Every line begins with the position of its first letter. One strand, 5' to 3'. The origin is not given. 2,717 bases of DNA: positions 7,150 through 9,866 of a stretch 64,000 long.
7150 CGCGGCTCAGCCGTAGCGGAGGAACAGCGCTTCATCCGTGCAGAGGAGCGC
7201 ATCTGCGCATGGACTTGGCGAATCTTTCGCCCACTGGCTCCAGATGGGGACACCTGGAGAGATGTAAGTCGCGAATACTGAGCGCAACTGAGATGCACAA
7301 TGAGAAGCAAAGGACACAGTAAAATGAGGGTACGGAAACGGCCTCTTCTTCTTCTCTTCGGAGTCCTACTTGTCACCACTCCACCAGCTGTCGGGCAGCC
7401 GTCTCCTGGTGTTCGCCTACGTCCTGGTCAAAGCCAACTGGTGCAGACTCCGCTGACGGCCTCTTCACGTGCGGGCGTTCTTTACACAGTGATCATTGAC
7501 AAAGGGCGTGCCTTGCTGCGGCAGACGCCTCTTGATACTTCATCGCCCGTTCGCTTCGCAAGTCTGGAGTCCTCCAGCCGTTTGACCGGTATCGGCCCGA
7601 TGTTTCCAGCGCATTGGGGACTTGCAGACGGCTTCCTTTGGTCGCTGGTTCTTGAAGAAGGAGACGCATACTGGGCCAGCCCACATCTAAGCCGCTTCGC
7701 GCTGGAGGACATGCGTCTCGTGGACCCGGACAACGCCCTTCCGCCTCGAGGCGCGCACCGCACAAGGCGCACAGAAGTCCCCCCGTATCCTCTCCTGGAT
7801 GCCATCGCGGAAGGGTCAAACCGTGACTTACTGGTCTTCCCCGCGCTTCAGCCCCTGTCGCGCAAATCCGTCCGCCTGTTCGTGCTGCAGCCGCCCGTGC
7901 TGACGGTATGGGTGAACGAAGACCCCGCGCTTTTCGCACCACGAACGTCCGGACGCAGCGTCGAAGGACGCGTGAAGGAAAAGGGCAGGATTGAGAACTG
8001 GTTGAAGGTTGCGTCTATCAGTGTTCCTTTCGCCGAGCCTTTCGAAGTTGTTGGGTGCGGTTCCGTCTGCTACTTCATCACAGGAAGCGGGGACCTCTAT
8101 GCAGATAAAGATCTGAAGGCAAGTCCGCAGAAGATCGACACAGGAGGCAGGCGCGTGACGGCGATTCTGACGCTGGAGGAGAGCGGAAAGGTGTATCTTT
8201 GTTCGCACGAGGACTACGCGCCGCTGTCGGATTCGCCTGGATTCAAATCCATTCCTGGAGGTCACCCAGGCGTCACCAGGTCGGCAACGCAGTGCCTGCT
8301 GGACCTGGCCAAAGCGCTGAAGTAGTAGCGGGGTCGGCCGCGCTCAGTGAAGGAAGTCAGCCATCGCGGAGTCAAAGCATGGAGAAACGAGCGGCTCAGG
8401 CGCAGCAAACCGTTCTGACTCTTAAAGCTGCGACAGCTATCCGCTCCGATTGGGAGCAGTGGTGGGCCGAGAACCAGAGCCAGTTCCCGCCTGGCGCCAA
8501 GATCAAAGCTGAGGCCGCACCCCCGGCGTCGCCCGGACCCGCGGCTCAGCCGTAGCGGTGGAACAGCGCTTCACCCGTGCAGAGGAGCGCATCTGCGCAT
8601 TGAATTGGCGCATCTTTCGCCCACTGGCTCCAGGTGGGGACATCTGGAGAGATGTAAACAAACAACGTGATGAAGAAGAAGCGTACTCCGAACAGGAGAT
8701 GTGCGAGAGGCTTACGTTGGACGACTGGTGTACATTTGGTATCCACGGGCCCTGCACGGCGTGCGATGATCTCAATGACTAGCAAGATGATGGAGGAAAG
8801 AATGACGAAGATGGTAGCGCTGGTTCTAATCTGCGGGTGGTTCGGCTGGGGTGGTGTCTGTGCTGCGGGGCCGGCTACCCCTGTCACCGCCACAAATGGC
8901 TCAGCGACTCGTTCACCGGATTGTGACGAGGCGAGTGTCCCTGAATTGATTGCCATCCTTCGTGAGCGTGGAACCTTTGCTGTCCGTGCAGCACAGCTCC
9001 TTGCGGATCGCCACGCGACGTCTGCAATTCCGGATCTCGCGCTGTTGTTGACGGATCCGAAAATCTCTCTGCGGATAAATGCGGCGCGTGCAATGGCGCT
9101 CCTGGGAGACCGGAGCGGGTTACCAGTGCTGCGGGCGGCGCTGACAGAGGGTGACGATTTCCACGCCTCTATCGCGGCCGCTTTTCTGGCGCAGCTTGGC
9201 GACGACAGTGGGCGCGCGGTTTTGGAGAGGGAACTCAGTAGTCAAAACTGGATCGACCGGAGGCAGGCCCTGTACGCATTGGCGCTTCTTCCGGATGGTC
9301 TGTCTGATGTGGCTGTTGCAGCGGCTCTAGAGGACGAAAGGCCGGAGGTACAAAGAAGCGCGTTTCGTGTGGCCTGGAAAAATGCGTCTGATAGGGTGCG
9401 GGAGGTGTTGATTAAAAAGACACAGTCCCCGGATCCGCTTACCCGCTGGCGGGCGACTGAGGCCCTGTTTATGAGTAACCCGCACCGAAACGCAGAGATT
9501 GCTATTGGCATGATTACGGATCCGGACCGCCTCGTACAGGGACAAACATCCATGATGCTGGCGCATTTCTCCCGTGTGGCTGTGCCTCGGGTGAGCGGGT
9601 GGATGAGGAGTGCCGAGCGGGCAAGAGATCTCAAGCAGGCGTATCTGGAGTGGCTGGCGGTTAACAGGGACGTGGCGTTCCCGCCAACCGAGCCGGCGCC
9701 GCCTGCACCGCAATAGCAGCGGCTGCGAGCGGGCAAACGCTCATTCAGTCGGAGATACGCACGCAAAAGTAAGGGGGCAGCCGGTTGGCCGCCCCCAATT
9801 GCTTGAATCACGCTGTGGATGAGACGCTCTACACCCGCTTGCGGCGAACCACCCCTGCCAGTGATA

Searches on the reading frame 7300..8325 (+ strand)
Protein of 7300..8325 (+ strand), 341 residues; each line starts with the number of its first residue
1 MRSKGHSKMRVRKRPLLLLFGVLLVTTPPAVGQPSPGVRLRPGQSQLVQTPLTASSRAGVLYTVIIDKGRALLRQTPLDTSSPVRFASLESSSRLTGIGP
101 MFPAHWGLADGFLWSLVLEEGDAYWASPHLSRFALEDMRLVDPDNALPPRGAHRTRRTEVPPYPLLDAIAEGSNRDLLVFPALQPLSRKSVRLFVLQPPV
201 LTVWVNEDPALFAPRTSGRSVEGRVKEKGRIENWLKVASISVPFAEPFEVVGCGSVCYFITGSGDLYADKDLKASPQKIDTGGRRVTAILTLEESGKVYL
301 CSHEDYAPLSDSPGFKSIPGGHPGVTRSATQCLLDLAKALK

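Call 17: search_protein_families(library=pfam, proteins=[window:7300-8325:+], max_evalue=0.01)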
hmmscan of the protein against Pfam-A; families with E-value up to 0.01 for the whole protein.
window:7300-8325:+ (341 aa): 0 families

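Call 24: find_homologous_proteins(query=window:7300-8325:+)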
Query window:7300-8325:+ (341 aa): 1 proteins with E <= 0.001 among 6537 candidates.
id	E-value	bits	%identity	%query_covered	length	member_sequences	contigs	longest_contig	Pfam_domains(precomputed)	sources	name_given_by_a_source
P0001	3.9e-184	629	100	82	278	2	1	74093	-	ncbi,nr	ncbi:MAG: hypothetical protein IT209_02435 [Armatimonadetes bacterium]|nr:hypothetical protein [Arma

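Call 25: find_encoding_contigs(protein=P0001, flank=10000, max_places=4)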
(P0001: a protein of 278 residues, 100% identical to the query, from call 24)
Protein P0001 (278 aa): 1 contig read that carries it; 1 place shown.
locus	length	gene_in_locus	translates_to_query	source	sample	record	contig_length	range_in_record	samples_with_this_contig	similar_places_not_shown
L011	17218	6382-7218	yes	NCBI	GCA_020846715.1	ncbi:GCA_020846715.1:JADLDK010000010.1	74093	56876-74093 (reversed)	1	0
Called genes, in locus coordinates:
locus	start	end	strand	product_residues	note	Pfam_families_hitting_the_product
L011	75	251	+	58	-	-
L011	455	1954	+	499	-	-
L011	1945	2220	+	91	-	-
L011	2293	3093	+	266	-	-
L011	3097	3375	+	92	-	-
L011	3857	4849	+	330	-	-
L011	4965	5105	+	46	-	-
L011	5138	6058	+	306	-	PF13646:HEAT_2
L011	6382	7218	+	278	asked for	-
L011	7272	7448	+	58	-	-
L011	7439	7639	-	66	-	-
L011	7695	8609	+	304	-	PF13646:HEAT_2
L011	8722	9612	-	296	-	-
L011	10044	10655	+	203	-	PF06971:Put_DNA-bind_N, PF02629:CoA_binding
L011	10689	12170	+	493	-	PF00672:HAMP, PF00512:HisKA, PF02518:HATPase_c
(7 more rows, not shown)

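Call 63: search_protein_families(library=ncbifam, proteins=[window:7300-8325:+], max_evalue=0.01)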
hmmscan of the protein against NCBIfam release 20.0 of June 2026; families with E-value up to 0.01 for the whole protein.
window:7300-8325:+ (341 aa): 0 families

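Call 64: search_protein_families(library=padloc, proteins=[window:7300-8325:+], max_evalue=0.01)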
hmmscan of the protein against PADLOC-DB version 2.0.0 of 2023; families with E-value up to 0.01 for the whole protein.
window:7300-8325:+ (341 aa): 0 families

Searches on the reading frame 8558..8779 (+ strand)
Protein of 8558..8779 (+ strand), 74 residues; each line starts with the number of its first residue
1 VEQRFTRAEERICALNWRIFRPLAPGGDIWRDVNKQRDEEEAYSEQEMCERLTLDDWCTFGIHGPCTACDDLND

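Call 33: find_homologous_proteins(query=window:8558-8779:+, max_evalue=10)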
Query seq(74 aa): no candidate shares three 5-residue words with the query. No homologue found.

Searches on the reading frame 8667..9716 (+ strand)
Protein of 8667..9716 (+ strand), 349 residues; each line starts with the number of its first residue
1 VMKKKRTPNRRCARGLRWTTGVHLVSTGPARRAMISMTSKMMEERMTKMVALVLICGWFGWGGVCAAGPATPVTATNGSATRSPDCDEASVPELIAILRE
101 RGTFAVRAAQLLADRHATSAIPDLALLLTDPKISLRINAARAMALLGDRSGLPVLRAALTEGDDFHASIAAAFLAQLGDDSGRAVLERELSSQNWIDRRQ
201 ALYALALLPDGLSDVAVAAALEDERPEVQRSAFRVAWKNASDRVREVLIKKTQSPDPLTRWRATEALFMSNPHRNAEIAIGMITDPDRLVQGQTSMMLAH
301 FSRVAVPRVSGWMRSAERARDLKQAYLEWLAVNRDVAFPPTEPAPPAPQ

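Call 17: search_protein_families(library=pfam, proteins=[window:8667-9716:+], max_evalue=0.01)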
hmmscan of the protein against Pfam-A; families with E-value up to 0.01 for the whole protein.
window:8667-9716:+ (349 aa): 2 families
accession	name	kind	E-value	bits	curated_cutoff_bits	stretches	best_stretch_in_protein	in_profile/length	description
PF13646.12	HEAT_2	-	2.3e-20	73.1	27.7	3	124-206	4-88/88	HEAT repeats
PF13513.12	HEAT_EZ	-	0.0064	17.5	27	0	102-143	7-52/55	HEAT-like repeat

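Call 42: find_encoding_contigs(protein=window:8802-9716:+, flank=10000, max_places=8)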
Protein window:8802-9716:+ (304 aa): 7 contigs read that carry it; 7 places shown.
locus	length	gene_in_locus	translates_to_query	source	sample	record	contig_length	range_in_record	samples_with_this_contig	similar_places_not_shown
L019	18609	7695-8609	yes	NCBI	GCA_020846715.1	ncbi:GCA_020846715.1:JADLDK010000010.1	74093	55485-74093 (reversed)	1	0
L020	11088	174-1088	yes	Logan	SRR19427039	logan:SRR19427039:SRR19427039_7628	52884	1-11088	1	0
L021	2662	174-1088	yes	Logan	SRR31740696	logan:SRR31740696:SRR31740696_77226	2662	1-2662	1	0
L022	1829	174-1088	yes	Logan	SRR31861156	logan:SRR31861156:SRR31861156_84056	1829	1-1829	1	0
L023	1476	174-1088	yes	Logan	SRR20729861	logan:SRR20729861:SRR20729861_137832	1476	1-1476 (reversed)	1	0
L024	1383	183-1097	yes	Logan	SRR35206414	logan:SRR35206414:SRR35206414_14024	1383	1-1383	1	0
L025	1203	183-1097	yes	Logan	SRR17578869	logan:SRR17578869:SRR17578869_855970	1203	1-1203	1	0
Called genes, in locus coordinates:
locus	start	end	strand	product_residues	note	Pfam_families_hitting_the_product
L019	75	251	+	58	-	-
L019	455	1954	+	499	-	-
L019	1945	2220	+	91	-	-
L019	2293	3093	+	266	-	-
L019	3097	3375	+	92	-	-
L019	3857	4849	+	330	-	-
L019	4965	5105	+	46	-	-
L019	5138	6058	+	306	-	PF13646:HEAT_2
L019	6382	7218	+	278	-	-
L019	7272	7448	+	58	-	-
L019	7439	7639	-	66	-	-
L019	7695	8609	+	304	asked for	PF13646:HEAT_2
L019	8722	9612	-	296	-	-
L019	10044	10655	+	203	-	PF06971:Put_DNA-bind_N, PF02629:CoA_binding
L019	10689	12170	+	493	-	PF00672:HAMP, PF00512:HisKA, PF02518:HATPase_c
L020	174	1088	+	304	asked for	PF13646:HEAT_2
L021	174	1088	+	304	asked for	PF13646:HEAT_2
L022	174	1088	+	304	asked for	PF13646:HEAT_2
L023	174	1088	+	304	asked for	PF13646:HEAT_2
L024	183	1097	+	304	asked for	PF13646:HEAT_2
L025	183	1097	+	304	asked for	PF13646:HEAT_2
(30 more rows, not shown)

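Call 63: search_protein_families(library=ncbifam, proteins=[window:8802-9716:+], max_evalue=0.01)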
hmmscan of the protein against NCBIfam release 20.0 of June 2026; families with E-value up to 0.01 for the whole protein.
window:8802-9716:+ (304 aa): 3 families
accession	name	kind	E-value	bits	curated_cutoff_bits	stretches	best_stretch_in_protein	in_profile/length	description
TIGR02270.1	TIGR02270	subfamily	2.6e-05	23.4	206.8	1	59-162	166-264/410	TIGR02270 family protein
NF045915.1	PhycobilmeDegNblB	equivalog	9.9e-05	22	300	1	63-185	87-210/214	phycobilisome degradation protein NblB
NF058502.1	phyc_lyase_CpcE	equivalog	0.0012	18.5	330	0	89-146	57-114/260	C-phycocyanin alpha-cysteine-84 phycocyanobilin lyase subunit CpcE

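Call 64: search_protein_families(library=padloc, proteins=[window:8802-9716:+], max_evalue=0.01)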
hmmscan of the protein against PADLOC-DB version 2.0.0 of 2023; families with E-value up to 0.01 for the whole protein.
window:8802-9716:+ (304 aa): 1 family
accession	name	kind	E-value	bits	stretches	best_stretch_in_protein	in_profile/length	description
PDLC02919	HEAT-ARM_XIII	-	3.5e-11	39.3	2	60-160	869-962/1972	-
